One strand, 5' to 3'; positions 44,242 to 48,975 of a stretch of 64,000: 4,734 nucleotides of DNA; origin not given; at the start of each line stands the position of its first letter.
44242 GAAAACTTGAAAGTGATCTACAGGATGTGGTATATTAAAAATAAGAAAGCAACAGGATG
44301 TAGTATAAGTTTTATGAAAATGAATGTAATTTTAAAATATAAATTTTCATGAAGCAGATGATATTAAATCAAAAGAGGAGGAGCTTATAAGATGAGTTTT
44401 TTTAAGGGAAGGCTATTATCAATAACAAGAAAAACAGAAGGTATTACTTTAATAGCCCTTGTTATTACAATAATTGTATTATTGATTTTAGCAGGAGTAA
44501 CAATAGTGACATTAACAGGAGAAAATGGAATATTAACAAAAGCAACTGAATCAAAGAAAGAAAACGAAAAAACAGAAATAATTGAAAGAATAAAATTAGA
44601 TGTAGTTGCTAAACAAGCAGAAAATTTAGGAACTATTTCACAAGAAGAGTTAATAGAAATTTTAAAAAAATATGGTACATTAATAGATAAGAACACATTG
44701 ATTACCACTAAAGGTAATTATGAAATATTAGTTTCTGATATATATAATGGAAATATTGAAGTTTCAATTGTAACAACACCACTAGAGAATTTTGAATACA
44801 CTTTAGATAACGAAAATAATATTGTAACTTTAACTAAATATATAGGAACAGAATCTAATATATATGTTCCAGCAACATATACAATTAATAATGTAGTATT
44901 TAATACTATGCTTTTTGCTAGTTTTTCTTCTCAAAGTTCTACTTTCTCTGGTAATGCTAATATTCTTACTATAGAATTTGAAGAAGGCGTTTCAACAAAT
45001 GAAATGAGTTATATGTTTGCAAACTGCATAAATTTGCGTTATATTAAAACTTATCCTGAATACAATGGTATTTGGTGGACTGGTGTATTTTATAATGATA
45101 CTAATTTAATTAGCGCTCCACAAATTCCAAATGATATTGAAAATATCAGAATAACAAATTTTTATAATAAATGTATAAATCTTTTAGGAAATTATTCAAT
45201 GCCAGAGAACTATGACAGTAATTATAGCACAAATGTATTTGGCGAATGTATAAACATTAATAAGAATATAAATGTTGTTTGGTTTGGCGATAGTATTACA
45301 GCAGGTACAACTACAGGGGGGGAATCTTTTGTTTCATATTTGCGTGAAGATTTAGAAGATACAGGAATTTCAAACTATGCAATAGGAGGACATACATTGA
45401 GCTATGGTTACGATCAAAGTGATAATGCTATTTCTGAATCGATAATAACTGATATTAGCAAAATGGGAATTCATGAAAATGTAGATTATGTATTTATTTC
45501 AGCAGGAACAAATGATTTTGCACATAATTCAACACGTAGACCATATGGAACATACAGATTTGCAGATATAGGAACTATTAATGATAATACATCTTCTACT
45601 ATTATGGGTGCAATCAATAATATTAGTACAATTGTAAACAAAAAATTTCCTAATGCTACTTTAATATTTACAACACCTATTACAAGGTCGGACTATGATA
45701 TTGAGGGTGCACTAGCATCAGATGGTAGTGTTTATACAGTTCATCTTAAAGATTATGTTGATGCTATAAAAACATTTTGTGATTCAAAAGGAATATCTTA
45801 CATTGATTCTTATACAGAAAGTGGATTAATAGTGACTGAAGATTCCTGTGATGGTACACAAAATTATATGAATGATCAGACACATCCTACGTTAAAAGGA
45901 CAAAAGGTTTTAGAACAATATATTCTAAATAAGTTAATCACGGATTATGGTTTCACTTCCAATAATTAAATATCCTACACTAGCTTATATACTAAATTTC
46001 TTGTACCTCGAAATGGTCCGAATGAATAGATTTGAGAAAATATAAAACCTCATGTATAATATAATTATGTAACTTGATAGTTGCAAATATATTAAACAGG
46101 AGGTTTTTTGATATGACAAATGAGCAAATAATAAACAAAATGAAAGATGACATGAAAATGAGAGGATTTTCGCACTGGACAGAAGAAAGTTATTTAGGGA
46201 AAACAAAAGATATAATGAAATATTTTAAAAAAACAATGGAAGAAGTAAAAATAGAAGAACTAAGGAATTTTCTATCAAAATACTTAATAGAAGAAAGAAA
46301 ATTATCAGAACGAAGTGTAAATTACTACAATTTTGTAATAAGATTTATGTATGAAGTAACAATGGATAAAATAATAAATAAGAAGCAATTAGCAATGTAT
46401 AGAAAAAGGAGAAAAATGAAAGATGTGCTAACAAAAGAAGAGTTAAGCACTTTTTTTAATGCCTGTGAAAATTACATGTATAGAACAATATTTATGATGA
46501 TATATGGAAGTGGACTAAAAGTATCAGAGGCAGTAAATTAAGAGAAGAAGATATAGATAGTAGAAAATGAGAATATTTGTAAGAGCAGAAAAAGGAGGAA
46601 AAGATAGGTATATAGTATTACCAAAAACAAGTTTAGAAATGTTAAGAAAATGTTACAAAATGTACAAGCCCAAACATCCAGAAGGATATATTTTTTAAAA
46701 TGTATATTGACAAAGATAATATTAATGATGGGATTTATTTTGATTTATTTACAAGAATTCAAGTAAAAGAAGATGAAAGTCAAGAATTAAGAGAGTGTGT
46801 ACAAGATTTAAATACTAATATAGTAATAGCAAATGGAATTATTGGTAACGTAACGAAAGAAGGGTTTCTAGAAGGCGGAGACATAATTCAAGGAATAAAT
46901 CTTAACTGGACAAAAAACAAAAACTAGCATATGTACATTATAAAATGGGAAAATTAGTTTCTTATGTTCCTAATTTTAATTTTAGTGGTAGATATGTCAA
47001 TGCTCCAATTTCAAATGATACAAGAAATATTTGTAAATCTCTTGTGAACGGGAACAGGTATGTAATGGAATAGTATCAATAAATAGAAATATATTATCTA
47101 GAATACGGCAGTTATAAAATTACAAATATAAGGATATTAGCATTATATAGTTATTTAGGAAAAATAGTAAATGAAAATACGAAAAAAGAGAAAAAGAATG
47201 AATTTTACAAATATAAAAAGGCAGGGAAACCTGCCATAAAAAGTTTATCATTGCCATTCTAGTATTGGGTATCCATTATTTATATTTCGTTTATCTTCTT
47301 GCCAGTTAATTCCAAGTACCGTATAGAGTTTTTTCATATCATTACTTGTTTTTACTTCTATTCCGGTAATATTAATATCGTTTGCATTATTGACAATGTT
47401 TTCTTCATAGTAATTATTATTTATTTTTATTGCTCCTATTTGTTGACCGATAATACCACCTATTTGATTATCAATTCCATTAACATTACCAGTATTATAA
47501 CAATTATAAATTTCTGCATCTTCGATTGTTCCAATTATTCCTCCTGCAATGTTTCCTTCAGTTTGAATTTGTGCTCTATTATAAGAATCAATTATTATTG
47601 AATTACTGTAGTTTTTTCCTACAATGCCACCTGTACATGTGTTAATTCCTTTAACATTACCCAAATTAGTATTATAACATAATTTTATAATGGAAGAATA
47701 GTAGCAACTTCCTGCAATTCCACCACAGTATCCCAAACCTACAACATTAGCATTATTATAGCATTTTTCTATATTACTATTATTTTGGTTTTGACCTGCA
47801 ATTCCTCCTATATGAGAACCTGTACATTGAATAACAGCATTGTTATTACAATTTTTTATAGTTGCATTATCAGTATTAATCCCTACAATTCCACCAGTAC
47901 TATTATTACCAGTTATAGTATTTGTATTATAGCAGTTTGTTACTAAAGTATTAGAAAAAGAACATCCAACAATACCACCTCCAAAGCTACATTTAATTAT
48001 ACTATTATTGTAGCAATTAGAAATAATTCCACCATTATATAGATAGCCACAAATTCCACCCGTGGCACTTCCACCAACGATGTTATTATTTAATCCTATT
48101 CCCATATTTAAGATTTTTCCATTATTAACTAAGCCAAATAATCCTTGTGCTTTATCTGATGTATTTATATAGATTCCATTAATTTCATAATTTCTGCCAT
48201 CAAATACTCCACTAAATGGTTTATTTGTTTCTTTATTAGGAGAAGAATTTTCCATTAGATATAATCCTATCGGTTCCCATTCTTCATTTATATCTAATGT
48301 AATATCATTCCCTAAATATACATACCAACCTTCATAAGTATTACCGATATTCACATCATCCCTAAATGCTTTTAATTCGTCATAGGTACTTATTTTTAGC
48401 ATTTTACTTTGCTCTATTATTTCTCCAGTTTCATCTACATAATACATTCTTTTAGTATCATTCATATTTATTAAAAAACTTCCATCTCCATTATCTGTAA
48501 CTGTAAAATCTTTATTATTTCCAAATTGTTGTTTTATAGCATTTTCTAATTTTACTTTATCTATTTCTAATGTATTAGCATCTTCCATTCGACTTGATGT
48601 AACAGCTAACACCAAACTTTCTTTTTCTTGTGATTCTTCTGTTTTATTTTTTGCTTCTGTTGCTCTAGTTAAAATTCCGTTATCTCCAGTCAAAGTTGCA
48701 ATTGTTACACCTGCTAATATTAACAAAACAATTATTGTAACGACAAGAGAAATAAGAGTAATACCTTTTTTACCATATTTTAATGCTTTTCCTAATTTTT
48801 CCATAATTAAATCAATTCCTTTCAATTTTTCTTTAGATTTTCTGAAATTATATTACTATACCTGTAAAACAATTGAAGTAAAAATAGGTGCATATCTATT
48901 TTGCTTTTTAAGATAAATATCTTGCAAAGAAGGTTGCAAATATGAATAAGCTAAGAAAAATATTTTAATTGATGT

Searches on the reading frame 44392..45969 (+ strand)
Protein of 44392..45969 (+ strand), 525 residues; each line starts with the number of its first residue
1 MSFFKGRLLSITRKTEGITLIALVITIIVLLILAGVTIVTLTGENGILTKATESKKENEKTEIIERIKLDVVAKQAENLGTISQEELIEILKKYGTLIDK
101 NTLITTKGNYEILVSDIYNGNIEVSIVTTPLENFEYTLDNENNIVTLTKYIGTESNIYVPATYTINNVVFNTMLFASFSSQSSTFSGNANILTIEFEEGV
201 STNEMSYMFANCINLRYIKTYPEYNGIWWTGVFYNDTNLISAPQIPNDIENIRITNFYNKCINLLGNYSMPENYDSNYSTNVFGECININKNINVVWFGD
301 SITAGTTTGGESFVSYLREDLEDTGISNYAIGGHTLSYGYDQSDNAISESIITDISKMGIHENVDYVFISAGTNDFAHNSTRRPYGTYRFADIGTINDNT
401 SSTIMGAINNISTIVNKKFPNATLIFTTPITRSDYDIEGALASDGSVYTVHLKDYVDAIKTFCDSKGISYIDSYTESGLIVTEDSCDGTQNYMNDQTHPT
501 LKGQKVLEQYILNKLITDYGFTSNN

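Call 36: search_protein_families(library=pfam, proteins=[window:44392-45969:+], max_evalue=0.00001)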
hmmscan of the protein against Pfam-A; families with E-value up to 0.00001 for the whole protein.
window:44392-45969:+ (525 aa): 2 families
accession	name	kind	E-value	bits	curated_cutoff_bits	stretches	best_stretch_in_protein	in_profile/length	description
PF13472.12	Lipase_GDSL_2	-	2.4e-15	58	32.9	1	298-505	2-177/178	GDSL-like Lipase/Acylhydrolase family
PF00657.28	Lipase_GDSL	-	1.9e-13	51.4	23.6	1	295-507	1-204/208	GDSL-like Lipase/Acylhydrolase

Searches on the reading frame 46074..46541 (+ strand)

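Call 36: search_protein_families(library=pfam, proteins=[window:46074-46541:+], max_evalue=0.00001)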
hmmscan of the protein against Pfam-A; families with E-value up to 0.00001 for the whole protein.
window:46074-46541:+ (155 aa): 1 family
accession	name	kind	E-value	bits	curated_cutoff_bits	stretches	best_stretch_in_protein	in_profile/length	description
PF13495.12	Phage_int_SAM_4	-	2.5e-10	41.1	27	1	20-99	2-81/85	Phage integrase, N-terminal SAM-like domain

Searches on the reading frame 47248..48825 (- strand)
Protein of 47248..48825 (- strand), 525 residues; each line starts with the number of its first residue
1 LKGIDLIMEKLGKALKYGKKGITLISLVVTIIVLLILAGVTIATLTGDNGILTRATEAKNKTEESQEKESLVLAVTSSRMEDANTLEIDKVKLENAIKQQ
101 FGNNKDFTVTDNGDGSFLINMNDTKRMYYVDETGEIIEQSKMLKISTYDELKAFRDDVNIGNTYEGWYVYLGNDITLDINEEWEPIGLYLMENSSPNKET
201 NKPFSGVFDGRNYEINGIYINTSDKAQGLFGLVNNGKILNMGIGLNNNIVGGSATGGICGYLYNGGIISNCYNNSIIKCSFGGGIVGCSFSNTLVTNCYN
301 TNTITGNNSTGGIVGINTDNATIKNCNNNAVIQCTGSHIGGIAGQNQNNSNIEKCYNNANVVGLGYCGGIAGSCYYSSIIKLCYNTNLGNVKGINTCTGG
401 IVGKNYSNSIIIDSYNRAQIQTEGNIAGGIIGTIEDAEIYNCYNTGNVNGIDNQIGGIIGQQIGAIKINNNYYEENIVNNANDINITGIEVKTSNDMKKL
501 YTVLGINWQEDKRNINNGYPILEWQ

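Call 36: search_protein_families(library=pfam, proteins=[window:47248-48825:-], max_evalue=0.00001)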
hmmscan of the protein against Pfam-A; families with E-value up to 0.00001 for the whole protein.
window:47248-48825:- (525 aa): 1 family
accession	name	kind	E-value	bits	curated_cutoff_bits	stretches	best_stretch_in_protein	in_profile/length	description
PF07581.17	Glug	-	2.6e-20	71.8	20.5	0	336-362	2-28/28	The GLUG motif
